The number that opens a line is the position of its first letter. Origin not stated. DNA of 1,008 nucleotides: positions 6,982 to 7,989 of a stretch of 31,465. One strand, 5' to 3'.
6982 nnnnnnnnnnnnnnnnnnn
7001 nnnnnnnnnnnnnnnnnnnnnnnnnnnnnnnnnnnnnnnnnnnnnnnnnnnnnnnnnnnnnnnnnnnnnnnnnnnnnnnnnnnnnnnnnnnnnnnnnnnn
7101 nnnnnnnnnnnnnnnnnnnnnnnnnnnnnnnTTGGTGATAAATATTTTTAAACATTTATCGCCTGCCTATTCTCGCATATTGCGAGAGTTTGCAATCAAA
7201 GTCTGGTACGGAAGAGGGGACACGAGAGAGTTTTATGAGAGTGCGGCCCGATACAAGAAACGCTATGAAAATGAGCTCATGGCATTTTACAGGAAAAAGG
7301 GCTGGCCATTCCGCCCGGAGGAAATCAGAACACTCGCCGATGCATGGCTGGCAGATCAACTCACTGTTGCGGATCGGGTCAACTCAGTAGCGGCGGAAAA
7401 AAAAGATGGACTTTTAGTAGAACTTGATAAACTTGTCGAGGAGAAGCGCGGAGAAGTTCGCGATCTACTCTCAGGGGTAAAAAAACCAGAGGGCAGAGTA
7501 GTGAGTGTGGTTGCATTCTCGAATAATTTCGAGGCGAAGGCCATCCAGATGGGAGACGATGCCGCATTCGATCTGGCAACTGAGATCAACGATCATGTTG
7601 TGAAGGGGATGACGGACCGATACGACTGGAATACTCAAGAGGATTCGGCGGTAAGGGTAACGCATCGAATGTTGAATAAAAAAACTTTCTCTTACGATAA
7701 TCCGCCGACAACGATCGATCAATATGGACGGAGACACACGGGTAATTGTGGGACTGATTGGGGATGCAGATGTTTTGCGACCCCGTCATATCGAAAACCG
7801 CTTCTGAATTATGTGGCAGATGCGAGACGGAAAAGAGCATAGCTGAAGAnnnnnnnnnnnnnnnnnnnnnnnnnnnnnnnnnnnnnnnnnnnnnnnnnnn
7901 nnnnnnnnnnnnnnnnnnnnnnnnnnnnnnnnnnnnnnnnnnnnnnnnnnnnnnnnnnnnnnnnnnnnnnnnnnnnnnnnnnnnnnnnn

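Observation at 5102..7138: Portal protein carrying a C-terminal ParB-like domain, plus a separate ParB-like gene at 1154-1669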

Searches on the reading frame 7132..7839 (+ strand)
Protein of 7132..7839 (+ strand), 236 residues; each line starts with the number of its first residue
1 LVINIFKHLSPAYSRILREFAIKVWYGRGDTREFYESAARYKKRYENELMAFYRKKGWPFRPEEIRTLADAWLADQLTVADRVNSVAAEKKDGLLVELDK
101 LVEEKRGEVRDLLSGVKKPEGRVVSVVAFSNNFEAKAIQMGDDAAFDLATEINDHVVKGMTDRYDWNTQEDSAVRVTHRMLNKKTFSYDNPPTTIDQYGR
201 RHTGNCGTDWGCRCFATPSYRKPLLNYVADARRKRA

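Call 3: search_protein_families(library=pfam, proteins=[window:7132-7839:+], max_evalue=1)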
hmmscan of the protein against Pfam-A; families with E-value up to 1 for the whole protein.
window:7132-7839:+ (236 aa): 2 families
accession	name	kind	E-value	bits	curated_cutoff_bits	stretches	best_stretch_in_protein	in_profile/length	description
PF04233.19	Phage_Mu_F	-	1.5e-05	26.2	29.6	1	158-215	60-110/112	Phage Mu protein F like protein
PF24720.1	DUF7673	-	0.083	13.3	27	1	46-82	22-58/85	Family of unknown function (DUF7673)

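Call 4: search_protein_families(library=phrogs, proteins=[window:7132-7839:+], max_evalue=0.01)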
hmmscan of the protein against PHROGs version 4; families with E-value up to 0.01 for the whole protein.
window:7132-7839:+ (236 aa): 5 families
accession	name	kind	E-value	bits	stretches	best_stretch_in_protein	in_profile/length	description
phrog_4529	-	head and packaging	5.9e-13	49.9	1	163-220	232-288/533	minor head protein and DNA pilot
phrog_324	-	head and packaging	1.9e-11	44.7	1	163-230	265-328/624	head morphogenesis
phrog_595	-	head and packaging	5.7e-06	26.9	1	161-227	248-305/513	head maturation protease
phrog_15127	-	head and packaging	0.0019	17.8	1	159-211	188-243/602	head protein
phrog_3517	-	head and packaging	0.009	16.3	0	164-222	270-331/371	head morphogenesis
